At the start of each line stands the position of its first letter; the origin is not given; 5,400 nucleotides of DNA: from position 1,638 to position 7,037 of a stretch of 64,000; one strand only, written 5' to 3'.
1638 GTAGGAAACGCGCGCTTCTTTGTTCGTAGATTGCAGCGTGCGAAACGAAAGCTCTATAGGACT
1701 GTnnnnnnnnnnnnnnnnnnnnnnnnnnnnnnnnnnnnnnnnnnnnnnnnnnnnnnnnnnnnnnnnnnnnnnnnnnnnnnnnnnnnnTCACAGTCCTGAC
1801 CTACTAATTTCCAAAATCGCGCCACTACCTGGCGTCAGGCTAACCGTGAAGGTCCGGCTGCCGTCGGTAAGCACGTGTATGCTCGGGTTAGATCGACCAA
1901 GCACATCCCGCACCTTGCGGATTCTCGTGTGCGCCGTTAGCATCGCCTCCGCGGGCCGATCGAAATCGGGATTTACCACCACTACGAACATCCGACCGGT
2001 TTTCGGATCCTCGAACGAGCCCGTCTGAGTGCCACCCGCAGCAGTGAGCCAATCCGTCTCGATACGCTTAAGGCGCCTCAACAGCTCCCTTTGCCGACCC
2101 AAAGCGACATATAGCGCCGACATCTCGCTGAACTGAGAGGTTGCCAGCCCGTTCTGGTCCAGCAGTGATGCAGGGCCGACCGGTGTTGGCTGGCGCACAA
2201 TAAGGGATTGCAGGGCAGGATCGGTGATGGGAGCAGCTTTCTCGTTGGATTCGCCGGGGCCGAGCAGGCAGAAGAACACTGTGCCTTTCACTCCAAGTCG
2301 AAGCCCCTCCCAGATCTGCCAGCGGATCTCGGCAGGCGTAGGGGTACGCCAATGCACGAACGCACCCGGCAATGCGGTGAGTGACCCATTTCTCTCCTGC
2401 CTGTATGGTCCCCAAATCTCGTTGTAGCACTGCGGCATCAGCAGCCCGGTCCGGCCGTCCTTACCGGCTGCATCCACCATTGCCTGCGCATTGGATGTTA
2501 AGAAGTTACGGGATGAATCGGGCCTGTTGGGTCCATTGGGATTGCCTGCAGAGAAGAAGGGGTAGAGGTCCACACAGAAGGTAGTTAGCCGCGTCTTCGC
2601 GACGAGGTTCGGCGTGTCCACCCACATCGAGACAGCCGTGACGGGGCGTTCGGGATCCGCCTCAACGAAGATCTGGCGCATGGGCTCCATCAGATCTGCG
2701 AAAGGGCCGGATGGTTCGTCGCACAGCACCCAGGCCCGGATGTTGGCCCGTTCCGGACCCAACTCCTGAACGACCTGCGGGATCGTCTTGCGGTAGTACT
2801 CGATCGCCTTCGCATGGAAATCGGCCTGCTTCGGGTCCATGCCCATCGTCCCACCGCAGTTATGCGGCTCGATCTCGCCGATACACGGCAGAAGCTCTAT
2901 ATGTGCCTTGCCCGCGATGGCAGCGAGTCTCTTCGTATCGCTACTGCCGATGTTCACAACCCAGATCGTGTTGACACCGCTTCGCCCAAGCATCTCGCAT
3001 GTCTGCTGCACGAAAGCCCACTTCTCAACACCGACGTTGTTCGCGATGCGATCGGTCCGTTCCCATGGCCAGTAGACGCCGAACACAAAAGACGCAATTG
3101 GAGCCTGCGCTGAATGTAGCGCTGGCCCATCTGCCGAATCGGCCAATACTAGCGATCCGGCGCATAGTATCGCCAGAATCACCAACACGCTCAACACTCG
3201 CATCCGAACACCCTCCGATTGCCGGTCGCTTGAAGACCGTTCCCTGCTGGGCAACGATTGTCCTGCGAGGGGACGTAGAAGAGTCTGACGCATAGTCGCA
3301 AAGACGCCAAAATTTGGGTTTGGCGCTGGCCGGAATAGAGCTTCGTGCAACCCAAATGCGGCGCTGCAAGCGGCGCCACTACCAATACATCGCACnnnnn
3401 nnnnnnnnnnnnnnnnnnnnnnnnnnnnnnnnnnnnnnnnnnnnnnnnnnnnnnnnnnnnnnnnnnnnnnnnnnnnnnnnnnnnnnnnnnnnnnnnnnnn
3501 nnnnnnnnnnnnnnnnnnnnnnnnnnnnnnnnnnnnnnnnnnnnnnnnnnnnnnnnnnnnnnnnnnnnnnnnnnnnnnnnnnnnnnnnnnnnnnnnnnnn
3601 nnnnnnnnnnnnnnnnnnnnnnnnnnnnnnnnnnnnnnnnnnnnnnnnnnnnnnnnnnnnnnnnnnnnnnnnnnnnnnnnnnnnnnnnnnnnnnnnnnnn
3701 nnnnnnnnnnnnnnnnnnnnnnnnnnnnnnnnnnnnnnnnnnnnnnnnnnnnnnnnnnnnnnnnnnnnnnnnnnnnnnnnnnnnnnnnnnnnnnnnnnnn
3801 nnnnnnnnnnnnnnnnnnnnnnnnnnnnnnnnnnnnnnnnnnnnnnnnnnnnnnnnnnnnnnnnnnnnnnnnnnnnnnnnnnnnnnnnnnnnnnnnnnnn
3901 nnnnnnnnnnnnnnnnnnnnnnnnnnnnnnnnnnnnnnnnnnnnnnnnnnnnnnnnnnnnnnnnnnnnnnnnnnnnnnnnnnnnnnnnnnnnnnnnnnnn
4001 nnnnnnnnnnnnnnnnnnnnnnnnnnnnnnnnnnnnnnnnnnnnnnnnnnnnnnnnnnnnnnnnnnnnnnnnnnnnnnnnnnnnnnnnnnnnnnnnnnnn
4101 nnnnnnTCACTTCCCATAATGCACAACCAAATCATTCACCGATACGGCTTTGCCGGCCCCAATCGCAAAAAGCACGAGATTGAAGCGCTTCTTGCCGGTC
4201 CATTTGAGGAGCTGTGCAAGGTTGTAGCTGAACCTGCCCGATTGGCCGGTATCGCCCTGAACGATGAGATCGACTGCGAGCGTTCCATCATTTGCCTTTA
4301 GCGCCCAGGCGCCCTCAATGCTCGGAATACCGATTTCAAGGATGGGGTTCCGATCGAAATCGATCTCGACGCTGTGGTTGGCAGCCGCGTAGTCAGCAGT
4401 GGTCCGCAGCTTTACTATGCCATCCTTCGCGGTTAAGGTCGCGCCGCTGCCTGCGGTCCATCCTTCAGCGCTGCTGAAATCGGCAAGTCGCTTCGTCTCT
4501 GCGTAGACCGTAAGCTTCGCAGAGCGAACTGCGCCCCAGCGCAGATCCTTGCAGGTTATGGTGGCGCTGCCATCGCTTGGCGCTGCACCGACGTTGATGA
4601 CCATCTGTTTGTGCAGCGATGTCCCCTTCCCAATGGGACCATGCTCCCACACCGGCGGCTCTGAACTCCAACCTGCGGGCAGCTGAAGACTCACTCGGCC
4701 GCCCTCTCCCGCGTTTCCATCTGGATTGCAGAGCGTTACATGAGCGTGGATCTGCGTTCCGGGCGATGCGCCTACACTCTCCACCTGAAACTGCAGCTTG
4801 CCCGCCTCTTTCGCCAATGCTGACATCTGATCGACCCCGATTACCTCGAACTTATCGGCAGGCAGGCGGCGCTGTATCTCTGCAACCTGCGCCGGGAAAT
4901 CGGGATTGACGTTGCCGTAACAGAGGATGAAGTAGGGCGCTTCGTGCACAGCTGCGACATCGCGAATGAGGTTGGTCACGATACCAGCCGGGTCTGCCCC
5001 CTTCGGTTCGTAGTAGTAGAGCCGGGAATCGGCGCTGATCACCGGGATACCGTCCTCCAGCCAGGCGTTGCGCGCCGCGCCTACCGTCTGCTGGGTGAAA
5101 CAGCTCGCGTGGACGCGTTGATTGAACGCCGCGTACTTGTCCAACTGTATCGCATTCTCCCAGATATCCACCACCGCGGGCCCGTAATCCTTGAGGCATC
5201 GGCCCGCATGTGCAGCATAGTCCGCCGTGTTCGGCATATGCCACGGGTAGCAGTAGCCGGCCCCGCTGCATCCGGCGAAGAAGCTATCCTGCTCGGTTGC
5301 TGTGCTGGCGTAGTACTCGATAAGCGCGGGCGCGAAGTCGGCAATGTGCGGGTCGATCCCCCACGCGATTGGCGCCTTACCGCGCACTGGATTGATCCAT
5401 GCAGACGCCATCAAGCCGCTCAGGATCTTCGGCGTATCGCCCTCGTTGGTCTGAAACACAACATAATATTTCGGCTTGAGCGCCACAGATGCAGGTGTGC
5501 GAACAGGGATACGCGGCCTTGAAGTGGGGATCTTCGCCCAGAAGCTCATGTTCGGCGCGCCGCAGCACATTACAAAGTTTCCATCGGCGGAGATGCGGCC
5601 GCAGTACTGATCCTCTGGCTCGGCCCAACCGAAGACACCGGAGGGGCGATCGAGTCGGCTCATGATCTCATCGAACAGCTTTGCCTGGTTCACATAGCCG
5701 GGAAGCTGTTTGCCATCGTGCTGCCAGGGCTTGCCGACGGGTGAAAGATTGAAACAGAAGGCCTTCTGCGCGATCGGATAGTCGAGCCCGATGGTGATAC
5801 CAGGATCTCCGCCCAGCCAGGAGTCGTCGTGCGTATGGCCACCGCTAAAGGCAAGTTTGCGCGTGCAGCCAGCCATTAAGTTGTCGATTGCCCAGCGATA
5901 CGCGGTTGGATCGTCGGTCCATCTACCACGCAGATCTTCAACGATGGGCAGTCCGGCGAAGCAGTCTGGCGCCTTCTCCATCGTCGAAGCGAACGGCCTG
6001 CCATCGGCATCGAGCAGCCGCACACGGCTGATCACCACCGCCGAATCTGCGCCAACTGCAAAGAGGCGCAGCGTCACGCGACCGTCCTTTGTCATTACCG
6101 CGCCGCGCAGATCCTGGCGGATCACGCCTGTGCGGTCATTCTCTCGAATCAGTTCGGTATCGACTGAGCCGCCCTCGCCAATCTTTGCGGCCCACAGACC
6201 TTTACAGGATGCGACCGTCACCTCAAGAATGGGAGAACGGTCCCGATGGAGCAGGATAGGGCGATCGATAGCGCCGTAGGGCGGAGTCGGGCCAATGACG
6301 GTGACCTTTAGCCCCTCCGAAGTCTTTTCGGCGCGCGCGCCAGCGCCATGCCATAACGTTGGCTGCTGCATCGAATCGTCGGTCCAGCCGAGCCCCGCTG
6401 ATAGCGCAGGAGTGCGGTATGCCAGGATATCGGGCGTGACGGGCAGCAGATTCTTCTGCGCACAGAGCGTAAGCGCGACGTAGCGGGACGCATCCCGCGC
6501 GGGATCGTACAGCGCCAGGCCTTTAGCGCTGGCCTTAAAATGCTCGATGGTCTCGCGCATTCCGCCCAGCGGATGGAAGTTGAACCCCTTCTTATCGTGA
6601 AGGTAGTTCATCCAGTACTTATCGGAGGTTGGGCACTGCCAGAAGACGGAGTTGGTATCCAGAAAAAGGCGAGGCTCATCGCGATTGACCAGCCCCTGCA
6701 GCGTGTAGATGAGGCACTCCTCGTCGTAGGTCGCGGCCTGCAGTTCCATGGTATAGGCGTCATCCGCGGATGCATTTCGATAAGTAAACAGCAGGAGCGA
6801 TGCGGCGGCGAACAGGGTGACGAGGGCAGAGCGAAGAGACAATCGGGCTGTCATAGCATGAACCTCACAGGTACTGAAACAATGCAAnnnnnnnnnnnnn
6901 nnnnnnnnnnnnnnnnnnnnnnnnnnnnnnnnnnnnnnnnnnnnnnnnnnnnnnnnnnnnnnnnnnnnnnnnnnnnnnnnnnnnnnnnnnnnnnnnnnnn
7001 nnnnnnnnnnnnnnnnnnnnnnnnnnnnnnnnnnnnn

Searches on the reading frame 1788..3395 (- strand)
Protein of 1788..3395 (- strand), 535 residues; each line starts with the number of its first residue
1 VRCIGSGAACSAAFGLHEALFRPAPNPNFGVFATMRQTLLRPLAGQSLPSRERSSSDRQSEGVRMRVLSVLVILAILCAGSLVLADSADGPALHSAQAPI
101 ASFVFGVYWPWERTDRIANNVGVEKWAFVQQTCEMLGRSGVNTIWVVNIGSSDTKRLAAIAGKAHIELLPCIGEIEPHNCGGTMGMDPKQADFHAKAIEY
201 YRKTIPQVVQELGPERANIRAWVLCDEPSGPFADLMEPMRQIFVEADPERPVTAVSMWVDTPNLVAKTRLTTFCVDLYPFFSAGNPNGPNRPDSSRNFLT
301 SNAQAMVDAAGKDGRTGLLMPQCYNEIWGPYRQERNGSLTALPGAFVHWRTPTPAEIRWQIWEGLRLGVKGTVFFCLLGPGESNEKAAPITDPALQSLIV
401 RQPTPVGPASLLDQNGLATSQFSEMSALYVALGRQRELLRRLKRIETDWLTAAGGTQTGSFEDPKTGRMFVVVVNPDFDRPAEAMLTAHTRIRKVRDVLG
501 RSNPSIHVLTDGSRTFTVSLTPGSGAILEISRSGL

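Call 39: search_protein_families(library=pfam, proteins=[window:1788-3395:-], max_evalue=0.0001)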
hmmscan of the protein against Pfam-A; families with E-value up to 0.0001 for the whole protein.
window:1788-3395:- (535 aa): 0 families

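Call 52: find_encoding_contigs(protein=window:1788-3203:-, flank=10000, max_places=8)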
Protein window:1788-3203:- (471 aa): 8 contigs read that carry it; 3 places shown.
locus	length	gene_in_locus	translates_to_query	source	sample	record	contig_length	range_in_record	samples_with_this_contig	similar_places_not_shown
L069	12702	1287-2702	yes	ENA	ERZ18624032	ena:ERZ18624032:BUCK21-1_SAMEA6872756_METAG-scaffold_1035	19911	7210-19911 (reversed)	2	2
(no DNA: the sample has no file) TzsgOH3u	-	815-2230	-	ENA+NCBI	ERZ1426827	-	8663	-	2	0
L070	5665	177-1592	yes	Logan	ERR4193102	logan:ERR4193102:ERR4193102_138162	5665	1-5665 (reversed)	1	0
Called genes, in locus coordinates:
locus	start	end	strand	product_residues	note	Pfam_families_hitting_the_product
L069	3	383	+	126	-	?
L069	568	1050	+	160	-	-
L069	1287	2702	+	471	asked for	-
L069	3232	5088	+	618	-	PF21419:RoxA-like_Cyt-c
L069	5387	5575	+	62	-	-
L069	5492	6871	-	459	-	PF04185:Phosphoesterase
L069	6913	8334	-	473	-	PF01565:FAD_binding_4, PF08031:BBE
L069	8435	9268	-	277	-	-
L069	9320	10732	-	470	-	-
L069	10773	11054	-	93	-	-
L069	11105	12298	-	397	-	-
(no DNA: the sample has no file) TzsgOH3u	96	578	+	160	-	-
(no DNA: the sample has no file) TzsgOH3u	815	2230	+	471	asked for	-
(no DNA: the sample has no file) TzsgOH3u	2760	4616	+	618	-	PF21419:RoxA-like_Cyt-c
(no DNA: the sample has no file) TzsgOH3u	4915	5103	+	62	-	-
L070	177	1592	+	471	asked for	-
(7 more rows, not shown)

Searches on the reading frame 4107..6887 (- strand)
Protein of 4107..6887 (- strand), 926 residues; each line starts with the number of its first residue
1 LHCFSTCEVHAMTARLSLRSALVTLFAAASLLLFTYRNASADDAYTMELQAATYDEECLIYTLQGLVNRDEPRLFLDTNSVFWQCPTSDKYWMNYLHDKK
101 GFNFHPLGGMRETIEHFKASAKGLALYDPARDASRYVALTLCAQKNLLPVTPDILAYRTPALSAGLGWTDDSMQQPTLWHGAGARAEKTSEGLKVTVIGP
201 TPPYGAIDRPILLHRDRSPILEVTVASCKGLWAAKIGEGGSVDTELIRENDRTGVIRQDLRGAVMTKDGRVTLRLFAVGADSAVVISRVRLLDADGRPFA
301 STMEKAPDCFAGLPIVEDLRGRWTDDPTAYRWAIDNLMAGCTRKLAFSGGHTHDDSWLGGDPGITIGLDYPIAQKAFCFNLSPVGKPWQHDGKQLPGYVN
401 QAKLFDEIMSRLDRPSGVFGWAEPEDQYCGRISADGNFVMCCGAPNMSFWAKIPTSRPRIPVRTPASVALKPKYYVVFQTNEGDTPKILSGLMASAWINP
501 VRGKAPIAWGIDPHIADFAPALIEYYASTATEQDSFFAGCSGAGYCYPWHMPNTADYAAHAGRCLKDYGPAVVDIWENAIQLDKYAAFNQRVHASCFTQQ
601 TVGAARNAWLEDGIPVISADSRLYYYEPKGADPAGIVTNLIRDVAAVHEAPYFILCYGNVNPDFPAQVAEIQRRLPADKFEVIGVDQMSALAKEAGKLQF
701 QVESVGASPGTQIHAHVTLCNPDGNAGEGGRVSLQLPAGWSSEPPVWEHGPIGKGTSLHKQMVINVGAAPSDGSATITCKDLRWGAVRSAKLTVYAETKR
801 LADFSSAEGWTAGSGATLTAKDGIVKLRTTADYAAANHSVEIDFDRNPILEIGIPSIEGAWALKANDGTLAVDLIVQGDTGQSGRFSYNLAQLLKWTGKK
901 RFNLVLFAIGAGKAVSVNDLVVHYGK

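Call 39: search_protein_families(library=pfam, proteins=[window:4107-6887:-], max_evalue=0.0001)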
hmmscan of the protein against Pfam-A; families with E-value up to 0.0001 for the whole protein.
window:4107-6887:- (926 aa): 4 families
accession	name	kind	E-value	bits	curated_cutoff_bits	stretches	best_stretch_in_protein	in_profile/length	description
PF14323.11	GxGYxYP_C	-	1.8e-31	110.3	27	1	473-692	2-241/242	GxGYxYP putative glycoside hydrolase C-terminal domain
PF20957.2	GxGYxYP_N_2nd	-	7.8e-13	48.8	24.5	1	122-155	2-35/68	GxGYxYP_N second domain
PF16216.10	GxGYxYP_N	-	1.6e-07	31.4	23.9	1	46-118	4-71/72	GxGYxYP_N 1st domain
PF20958.2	GxGYxYP_N_3rd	-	8.5e-05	23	24.4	0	369-451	18-90/91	GxGYxYP third domain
